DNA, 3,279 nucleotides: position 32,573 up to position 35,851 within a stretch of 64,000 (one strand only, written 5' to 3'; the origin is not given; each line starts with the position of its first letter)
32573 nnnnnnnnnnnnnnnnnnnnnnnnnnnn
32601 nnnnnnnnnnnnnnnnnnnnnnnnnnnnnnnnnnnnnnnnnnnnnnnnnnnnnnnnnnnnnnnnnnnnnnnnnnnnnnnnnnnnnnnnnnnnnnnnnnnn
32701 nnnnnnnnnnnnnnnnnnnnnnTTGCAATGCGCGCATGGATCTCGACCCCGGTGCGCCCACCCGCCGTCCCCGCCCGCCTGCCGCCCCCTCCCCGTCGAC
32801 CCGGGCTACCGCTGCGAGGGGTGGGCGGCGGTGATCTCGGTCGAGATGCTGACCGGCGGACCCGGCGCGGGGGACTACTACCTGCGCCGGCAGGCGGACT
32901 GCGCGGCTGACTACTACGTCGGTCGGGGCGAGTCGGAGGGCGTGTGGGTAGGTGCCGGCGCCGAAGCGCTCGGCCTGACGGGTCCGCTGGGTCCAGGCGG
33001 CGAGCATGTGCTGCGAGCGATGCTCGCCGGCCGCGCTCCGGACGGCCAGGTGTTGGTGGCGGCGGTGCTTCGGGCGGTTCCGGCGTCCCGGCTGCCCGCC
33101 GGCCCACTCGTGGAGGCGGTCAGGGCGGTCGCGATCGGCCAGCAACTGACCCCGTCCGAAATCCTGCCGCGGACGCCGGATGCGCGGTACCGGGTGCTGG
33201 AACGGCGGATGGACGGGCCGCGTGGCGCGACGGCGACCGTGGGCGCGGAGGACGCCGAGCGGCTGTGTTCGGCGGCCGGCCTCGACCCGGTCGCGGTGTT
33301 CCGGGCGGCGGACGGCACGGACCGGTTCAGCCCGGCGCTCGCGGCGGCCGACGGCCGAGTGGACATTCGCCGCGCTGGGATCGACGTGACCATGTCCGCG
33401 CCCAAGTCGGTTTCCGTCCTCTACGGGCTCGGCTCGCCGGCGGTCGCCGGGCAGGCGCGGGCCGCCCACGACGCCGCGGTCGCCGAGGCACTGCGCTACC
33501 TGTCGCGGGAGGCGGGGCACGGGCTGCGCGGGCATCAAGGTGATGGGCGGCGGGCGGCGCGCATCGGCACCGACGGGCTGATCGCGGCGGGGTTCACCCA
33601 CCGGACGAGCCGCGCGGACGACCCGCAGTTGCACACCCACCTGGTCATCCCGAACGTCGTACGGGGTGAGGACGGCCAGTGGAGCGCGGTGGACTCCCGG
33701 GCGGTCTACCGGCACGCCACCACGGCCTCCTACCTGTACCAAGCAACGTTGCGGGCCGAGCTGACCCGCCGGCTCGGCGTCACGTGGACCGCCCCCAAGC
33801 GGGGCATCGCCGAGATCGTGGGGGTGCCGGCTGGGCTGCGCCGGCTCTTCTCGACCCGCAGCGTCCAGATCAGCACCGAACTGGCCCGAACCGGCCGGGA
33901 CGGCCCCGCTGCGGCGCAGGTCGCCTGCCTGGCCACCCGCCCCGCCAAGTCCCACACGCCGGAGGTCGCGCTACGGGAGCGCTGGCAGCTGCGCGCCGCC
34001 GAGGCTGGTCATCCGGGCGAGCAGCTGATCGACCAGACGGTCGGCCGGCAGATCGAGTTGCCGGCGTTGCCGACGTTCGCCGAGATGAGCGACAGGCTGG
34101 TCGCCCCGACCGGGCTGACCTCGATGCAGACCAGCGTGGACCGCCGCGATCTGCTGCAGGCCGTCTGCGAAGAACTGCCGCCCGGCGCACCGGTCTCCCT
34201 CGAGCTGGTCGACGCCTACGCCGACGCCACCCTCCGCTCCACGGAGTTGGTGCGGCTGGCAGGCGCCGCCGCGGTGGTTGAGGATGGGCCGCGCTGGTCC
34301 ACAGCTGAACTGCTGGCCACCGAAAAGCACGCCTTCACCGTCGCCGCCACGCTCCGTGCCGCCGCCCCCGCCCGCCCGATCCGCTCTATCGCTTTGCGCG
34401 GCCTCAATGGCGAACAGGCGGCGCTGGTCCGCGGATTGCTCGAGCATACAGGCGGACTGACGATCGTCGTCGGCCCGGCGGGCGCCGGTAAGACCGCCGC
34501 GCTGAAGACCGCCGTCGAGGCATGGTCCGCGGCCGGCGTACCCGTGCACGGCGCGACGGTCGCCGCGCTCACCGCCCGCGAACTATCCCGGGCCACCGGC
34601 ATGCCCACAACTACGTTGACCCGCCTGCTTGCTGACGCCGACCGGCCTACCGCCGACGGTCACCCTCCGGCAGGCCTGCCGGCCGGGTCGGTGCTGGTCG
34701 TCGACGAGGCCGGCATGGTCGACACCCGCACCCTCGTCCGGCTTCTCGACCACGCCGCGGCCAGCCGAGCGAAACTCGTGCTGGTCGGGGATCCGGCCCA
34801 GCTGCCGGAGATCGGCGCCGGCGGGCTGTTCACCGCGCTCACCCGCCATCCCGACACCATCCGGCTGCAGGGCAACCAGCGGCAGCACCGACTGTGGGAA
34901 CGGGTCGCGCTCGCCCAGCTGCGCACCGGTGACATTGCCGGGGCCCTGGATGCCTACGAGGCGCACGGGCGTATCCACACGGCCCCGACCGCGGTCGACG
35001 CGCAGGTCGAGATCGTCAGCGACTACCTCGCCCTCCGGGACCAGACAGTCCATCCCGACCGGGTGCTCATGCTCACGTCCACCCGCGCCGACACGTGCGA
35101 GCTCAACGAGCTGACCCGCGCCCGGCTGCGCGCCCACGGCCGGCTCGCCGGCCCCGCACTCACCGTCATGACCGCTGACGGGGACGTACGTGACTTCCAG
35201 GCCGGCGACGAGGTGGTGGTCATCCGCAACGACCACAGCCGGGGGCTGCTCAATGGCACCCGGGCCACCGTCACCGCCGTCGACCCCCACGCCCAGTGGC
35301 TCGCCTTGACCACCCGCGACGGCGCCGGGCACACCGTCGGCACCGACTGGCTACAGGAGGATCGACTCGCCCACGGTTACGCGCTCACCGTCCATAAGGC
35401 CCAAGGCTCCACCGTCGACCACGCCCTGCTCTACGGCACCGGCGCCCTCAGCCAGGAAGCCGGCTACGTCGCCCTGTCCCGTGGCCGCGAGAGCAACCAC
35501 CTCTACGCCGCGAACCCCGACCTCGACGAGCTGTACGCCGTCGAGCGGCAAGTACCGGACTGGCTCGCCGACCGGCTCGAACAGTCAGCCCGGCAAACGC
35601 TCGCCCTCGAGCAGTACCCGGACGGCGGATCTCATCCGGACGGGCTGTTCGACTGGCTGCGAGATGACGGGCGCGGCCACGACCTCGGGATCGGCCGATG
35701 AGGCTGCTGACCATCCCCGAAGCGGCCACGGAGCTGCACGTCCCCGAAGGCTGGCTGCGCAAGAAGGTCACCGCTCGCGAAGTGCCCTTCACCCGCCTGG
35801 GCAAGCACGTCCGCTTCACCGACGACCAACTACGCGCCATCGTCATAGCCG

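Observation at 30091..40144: A 10-kb integrative mobilizable element inserted in tRNA-Ala, bounded by 33-bp perfect direct repeats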

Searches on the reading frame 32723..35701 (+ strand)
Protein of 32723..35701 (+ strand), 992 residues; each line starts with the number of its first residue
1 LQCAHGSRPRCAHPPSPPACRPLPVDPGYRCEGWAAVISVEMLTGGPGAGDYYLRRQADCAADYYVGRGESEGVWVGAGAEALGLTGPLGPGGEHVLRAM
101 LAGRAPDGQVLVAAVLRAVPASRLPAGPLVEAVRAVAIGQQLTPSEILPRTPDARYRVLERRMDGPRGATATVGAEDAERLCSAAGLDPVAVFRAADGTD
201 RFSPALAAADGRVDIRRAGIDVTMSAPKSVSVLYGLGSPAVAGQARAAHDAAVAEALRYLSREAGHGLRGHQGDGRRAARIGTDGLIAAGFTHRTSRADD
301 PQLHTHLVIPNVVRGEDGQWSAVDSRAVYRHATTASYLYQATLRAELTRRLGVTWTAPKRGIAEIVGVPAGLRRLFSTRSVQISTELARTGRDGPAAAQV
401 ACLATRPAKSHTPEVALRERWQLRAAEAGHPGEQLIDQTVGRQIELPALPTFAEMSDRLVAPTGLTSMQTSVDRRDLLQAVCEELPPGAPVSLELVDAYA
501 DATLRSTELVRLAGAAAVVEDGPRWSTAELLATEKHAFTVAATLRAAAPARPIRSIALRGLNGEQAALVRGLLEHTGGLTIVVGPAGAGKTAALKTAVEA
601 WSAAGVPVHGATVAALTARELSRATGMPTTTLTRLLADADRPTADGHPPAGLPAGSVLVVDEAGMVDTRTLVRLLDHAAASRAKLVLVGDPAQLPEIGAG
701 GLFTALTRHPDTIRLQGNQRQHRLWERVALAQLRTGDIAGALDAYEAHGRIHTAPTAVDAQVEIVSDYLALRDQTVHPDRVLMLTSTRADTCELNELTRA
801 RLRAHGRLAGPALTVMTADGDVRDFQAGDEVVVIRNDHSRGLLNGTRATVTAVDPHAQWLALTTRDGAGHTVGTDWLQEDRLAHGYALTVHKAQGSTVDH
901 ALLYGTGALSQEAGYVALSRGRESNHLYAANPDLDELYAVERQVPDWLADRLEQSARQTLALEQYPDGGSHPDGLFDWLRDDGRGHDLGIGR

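Call 11: search_protein_families(library=pfam, proteins=[window:32723-35701:+], max_evalue=0.01)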
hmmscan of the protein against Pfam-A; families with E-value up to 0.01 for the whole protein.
window:32723-35701:+ (992 aa): 12 families
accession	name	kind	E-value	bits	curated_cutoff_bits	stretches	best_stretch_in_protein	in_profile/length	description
PF08751.17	TrwC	-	2e-73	247.9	25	1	50-427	4-285/286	TrwC relaxase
PF13604.12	AAA_30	-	2.7e-51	174.5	27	1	561-754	2-189/191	AAA domain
PF13245.12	AAA_19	-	1.4e-18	67.8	25.1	1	578-698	12-133/134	AAA domain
PF01443.25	Viral_helicase1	-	4.6e-11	43.4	21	1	581-701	2-104/228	Viral superfamily 1 RNA helicase core domain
PF13086.12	AAA_11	-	2.1e-06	28.2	27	1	657-695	216-251/257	AAA domain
PF13401.12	AAA_22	-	4e-06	27.6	27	1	575-696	3-128/130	AAA domain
PF13191.12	AAA_16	-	3.8e-05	24.7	32.6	1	567-709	14-158/167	AAA ATPase domain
PF13538.12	UvrD_C_2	-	7.2e-05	23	27.4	1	884-924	1-48/52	UvrD-like helicase C-terminal domain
PF22232.2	TraI_hel_assoc_N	-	0.00052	21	27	1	604-689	22-99/99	TraI helicase-associated ssDNA bd, N-terminal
PF05729.18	NACHT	-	0.0019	18.5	26.7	1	580-642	3-64/167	NACHT domain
PF00437.27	T2SSE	-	0.0019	17.3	24.9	1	544-600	109-165/370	Type II/IV secretion system protein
PF18335.7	SH3_13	-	0.0054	16.9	41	1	823-858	24-59/65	ATP-dependent RecD-like DNA helicase SH3 domain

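Call 12: search_protein_families(library=ncbifam, proteins=[window:32723-35701:+], max_evalue=0.01)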
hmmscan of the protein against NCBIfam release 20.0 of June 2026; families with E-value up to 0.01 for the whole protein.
window:32723-35701:+ (992 aa): 11 families
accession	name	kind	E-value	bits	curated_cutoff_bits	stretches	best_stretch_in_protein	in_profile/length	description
TIGR02768.1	TraA_Ti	equivalog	2.4e-83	280.8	590.45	1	497-944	286-722/751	Ti-type conjugative transfer relaxase TraA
NF010464.0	PRK13889.1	subfamily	1.6e-77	261.4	1015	1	526-940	314-712/992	conjugal transfer relaxase TraA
NF041492.1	MobF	equivalog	1e-68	232.2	100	1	45-429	9-299/299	MobF family relaxase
TIGR02760.1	TraI_TIGR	equivalog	1.6e-64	218.2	929.85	3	216-817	80-665/1960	conjugative transfer relaxase/helicase TraI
NF010402.0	PRK13826.1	subfamily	2.9e-54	184.4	1317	1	561-929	382-737/1102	Dtr system oriT relaxase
TIGR02686.1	relax_trwC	domain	3e-47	161.6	145.5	2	209-429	60-283/286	conjugative relaxase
NF010263.0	PRK13709.1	equivalog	2.8e-43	147.6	2212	4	214-449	74-305/1752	conjugative transfer relaxase/helicase TraI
TIGR01448.2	helicase_RecD2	equivalog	1.4e-33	116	500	1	564-900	320-655/713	SF1B family DNA helicase RecD2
TIGR01447.1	recD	equivalog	2.1e-24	86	310.15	2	619-711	227-318/597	exodeoxyribonuclease V subunit alpha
NF008127.0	PRK10875.1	equivalog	1.2e-16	60.5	671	2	826-953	486-615/619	exodeoxyribonuclease V subunit alpha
NF053534.1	T4PilAsmATPsTfpB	equivalog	0.00042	18.9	850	1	531-602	290-361/584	type IV pilus assembly ATPase TfpB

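Call 20: find_homologous_proteins(query=window:32840-35701:+, max_evalue=1e-10)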
Query window:32840-35701:+ (953 aa): 1478 proteins with E <= 1e-10 among 8000 candidates; the best 120 are listed.
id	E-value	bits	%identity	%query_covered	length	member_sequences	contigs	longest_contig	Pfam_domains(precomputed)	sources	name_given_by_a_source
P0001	0.0e+0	2077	100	100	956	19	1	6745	PF13086.13,PF01443.25,PF13604.13,PF13245.13,PF13401.13,PF08751.18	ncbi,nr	ncbi:MAG TPA: MobF family relaxase [Actinomycetales bacterium]|nr:MobF family relaxase [Actinomyceta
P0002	1.7e-276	938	56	97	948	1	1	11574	PF13086.13,PF01443.25,PF13604.13,PF13245.13,PF08751.18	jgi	jgi:conjugative relaxase-like TrwC/TraI family protein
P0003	1.1e-274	932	55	97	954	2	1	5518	PF01443.25,PF13604.13,PF13245.13,PF08751.18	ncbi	-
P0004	1.4e-267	909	54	97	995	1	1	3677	PF13086.13,PF01443.25,PF13604.13,PF13245.13,PF18335.8,PF08751.18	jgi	jgi:conjugative relaxase-like TrwC/TraI family protein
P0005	9.3e-267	906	55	98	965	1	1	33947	PF01443.25,PF13604.13,PF13245.13,PF13401.13,PF22232.3,PF08751.18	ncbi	-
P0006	3.1e-263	894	53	100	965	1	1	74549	PF13086.13,PF01443.25,PF13604.13,PF13245.13,PF18335.8,PF08751.18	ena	-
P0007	4.0e-263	894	53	98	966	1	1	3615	PF13086.13,PF01443.25,PF13604.13,PF13245.13,PF18335.8,PF13401.13,PF08751.18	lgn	-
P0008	2.8e-261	888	53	97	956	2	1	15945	PF01443.25,PF13604.13,PF13245.13,PF18335.8,PF08751.18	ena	-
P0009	3.3e-261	888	54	97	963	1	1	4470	PF01443.25,PF13604.13,PF13245.13,PF13401.13,PF08751.18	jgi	-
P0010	4.5e-258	877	53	97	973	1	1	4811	PF01443.25,PF13604.13,PF13245.13,PF08751.18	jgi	jgi:conjugative relaxase-like TrwC/TraI family protein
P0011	5.4e-258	877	54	95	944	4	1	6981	PF13086.13,PF01443.25,PF13604.13,PF13245.13,PF18335.8,PF08751.18,PF02562.23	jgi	jgi:conjugative relaxase-like TrwC/TraI family protein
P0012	9.8e-258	876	53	97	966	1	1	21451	PF01443.25,PF13604.13,PF13245.13,PF13401.13,PF08751.18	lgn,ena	-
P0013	2.1e-257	875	53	98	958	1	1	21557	PF13086.13,PF01443.25,PF13604.13,PF13245.13,PF18335.8,PF08751.18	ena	-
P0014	2.5e-257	875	53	97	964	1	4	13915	PF01443.25,PF13604.13,PF13245.13,PF18335.8,PF08751.18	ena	-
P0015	2.9e-257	875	52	97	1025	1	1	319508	PF13538.13,PF01443.25,PF13604.13,PF13245.13,PF18335.8,PF08751.18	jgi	jgi:conjugative relaxase-like TrwC/TraI family protein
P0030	8.5e-242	823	50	100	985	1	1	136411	PF13604.13,PF13245.13,PF18335.8,PF08751.18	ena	-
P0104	4.3e-218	745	46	99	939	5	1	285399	PF01443.25,PF13604.13,PF13245.13,PF08751.18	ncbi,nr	ncbi:MAG TPA: MobF family relaxase [Mycobacteriales bacterium]|nr:MobF family relaxase [Mycobacteria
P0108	1.9e-217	743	48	97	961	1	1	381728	PF01443.25,PF13604.13,PF13245.13,PF08751.18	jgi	jgi:conjugative relaxase-like TrwC/TraI family protein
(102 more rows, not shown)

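Call 29: find_encoding_contigs(protein=P0006, flank=10000, max_places=1)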
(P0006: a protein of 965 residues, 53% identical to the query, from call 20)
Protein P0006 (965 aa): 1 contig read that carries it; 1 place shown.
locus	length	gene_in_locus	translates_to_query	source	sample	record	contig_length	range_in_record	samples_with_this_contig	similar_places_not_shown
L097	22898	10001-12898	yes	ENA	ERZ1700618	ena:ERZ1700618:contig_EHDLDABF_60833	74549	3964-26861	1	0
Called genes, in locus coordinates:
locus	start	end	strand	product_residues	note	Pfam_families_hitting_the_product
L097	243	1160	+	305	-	PF00586:AIRS, PF02769:AIRS_C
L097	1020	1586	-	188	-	-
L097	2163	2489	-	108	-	-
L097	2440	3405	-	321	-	PF00665:rve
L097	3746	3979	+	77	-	-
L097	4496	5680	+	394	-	PF00589:Phage_integrase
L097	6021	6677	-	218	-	PF00072:Response_reg, PF04545:Sigma70_r4 (faint), PF00196:GerE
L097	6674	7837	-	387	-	PF23539:DUF7134, PF07730:HisKA_3, PF02518:HATPase_c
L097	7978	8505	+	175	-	-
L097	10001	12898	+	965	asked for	PF08751:TrwC, PF13086:AAA_11 (faint), PF13245:AAA_19, PF13604:AAA_30, PF01443:Viral_helicase1 (faint), PF18335:SH3_13 (weak)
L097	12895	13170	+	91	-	PF12728:HTH_17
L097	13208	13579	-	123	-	PF18478:PIN_10, PF18480:DUF5615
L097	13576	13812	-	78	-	PF04255:DUF433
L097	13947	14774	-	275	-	PF02754:CCG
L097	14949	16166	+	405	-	PF20656:MS_N, PF01274:MS_TIM-barrel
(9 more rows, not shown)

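Call 30: find_encoding_contigs(protein=P0005, flank=10000, max_places=1)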
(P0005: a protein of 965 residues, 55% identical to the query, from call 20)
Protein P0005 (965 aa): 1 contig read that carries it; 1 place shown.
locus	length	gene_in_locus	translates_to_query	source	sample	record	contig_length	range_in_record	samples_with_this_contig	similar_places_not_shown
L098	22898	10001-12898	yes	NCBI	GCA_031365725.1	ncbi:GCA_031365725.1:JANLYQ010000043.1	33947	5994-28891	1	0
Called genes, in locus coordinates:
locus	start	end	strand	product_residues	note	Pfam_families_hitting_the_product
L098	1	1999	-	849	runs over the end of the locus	PF13671:AAA_33, PF00149:Metallophos, PF16542:PNKP_ligase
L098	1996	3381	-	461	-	PF12623:Hen1_L, PF13489:Methyltransf_23, PF05175:MTS (weak), PF08241:Methyltransf_11 (weak), PF08242:Methyltransf_12, PF13649:Methyltransf_25, PF13847:Methyltransf_31 (weak)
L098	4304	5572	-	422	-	PF13542:HTH_Tnp_ISL3 (weak), PF01610:DDE_Tnp_ISL3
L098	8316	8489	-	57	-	-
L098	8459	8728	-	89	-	PF00872:Transposase_mut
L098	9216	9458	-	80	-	-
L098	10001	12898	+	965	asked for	PF08751:TrwC, PF13401:AAA_22 (faint), PF13245:AAA_19, PF13604:AAA_30, PF01443:Viral_helicase1 (faint), PF22232:TraI_hel_assoc_N (weak)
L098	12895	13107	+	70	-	PF12728:HTH_17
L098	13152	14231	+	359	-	PF14659:Phage_int_SAM_3, PF00589:Phage_integrase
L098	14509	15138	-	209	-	PF00300:His_Phos_1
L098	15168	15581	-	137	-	PF02410:RsfS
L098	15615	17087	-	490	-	PF03816:LytR_cpsA_psr (weak), PF13399:LytR_C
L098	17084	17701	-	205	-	PF01467:CTP_transf_like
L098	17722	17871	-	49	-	-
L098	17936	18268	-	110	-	-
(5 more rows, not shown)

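Call 33: find_related_loci(query=A1, collection=metagenome_contigs, flank=10000)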
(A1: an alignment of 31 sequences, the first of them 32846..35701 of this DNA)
Query A1 (951 aa) in metagenome_contigs; peptide patterns used: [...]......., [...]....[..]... (x = any residue, [..] = any of these).
600 stretches matched a pattern (row limit reached: there are more); 128 encode a relative of the query (tblastn E <= 1e-3); the best 80 are kept; 80 distinct loci.
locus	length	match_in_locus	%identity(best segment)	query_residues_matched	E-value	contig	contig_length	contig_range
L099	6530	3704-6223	43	7-926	1e-144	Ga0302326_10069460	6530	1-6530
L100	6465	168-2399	43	174-900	1e-135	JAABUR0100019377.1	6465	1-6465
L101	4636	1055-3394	43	22-892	6e-135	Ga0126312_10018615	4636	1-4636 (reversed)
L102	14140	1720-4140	40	4-922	3e-126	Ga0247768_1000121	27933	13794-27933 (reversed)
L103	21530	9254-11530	43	5-871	1e-124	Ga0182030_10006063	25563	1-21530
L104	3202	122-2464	39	5-895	7e-129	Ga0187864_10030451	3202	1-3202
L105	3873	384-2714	42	6-891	4e-126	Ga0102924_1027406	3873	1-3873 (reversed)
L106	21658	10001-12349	42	11-889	9e-122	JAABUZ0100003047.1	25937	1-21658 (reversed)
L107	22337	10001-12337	37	5-888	1e-110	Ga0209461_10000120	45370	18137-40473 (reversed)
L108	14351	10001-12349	37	5-893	1e-109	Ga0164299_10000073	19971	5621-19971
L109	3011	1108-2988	45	6-715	1e-109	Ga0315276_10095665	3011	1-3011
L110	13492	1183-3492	38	5-888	4e-105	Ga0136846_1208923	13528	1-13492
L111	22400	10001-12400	41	11-931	4e-129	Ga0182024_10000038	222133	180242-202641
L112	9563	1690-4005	39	5-888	5e-103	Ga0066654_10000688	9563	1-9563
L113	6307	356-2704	39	5-896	7e-101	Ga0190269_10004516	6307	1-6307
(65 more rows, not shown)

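Call 34: find_encoding_contigs(protein=P0015, flank=10000, max_places=1)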
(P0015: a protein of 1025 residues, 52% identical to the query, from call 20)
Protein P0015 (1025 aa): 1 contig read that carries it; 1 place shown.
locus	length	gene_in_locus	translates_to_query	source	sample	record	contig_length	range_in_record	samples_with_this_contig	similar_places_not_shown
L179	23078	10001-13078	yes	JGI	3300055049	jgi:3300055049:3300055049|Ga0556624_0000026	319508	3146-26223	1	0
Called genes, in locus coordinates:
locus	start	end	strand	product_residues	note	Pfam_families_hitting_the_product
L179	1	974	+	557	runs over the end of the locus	-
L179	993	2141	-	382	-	PF00082:Peptidase_S8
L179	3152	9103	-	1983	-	PF25021:TEN_NHL (weak), PF20148:DUF6531, PF25023:TEN_YD-shell, PF05593:RHS_repeat, PF25023:TEN_YD-shell, PF05593:RHS_repeat, PF25023:TEN_YD-shell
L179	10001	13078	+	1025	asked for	PF08751:TrwC, PF13245:AAA_19, PF13604:AAA_30, PF01443:Viral_helicase1 (faint), PF18335:SH3_13 (faint), PF13538:UvrD_C_2 (faint)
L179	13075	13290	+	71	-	PF12728:HTH_17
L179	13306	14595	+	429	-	PF14659:Phage_int_SAM_3, PF00589:Phage_integrase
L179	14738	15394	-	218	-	-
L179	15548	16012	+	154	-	-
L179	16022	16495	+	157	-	PF00903:Glyoxalase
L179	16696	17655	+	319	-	-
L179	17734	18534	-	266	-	PF03141:Methyltransf_29 (weak), PF01209:Ubie_methyltran, PF08003:Methyltransf_9 (weak), PF13489:Methyltransf_23, PF13847:Methyltransf_31, PF08241:Methyltransf_11, PF08242:Methyltransf_12, PF13649:Methyltransf_25, +2 more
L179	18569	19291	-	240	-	PF00149:Metallophos, PF12850:Metallophos_2 (weak)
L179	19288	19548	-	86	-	-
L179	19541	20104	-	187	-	-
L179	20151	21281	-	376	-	PF00266:Aminotran_5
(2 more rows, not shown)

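Call 35: find_encoding_contigs(protein=P0030, flank=10000, max_places=1)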
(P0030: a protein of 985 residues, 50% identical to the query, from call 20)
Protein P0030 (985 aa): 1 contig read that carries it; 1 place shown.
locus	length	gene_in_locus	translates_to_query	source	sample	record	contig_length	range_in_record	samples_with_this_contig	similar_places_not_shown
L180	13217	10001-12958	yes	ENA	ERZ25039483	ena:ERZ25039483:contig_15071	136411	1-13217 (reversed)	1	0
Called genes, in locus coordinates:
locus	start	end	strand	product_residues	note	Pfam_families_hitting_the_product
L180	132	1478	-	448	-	PF05697:Trigger_N, PF05698:Trigger_C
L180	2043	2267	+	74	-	PF15970:HicB-like_2 (faint), PF15919:HicB_lk_antitox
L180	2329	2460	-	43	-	-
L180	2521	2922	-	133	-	-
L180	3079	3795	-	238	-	-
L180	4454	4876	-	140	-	-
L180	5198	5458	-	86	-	PF06769:YoeB_toxin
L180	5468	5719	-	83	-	PF02604:PhdYeFM_antitox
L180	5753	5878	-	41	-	-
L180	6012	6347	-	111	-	-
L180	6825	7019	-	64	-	-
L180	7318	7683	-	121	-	-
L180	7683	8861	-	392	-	PF04851:ResIII (weak)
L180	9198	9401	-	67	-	-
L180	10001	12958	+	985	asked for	PF08751:TrwC, PF13245:AAA_19, PF13604:AAA_30, PF18335:SH3_13 (faint)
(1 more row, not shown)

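Call 36: find_encoding_contigs(protein=P0104, flank=10000, max_places=1)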
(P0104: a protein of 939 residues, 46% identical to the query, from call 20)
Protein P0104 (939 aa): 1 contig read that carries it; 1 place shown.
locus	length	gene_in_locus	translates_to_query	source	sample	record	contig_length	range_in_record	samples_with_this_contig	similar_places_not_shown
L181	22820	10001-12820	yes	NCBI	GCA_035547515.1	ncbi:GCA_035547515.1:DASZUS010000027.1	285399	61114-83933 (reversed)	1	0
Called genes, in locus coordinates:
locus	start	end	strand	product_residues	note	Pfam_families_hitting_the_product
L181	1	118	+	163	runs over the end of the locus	PF09970:DUF2204 (faint), PF19502:DUF6036 (faint)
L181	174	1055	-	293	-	PF00685:Sulfotransfer_1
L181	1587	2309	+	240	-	PF01909:NTP_transf_2 (weak), PF18765:Polbeta (weak)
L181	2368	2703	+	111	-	-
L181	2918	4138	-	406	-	PF00067:p450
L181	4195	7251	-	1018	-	PF03176:MMPL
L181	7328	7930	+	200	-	PF00440:TetR_N, PF17932:TetR_C_24 (weak)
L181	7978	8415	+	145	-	PF12802:MarR_2, PF01047:MarR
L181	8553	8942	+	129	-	PF14539:DUF4442 (weak), PF13622:4HBT_3 (weak), PF03061:4HBT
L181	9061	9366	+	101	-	-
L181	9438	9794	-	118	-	-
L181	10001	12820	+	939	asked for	PF08751:TrwC, PF13245:AAA_19, PF13604:AAA_30, PF01443:Viral_helicase1 (faint)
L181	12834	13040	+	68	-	PF12728:HTH_17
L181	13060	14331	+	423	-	PF14659:Phage_int_SAM_3, PF00589:Phage_integrase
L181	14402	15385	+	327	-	PF13289:SIR2_2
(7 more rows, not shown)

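Call 37: find_encoding_contigs(protein=P0108, flank=10000, max_places=1)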
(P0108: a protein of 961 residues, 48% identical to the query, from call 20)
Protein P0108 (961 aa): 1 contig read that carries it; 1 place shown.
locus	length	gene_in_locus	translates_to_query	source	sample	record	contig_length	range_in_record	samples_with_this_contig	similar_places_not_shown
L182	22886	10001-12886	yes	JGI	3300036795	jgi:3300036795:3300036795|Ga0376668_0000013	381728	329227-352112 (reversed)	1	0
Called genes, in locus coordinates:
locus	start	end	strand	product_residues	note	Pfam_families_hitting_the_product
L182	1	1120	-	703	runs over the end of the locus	PF02129:Peptidase_S15, PF08530:PepX_C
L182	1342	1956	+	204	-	PF00440:TetR_N, PF17932:TetR_C_24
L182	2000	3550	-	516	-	PF00501:AMP-binding, PF13193:AMP-binding_C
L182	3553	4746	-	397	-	PF00108:Thiolase_N, PF00109:ketoacyl-synt, PF22691:Thiolase_C_1, PF02803:Thiolase_C (weak)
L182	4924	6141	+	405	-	PF01546:Peptidase_M20, PF07687:M20_dimer (weak)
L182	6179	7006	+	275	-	PF00106:adh_short, PF08659:KR, PF13561:adh_short_C2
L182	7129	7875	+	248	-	PF00561:Abhydrolase_1, PF12146:Hydrolase_4, PF12697:Abhydrolase_6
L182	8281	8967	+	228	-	PF04255:DUF433 (weak)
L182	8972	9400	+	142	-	PF18478:PIN_10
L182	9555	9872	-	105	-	-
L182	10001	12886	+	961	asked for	PF08751:TrwC, PF13245:AAA_19, PF13604:AAA_30, PF01443:Viral_helicase1 (faint)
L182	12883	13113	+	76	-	PF12728:HTH_17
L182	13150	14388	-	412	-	PF00589:Phage_integrase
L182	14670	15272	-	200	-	PF00929:RNase_T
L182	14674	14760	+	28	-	-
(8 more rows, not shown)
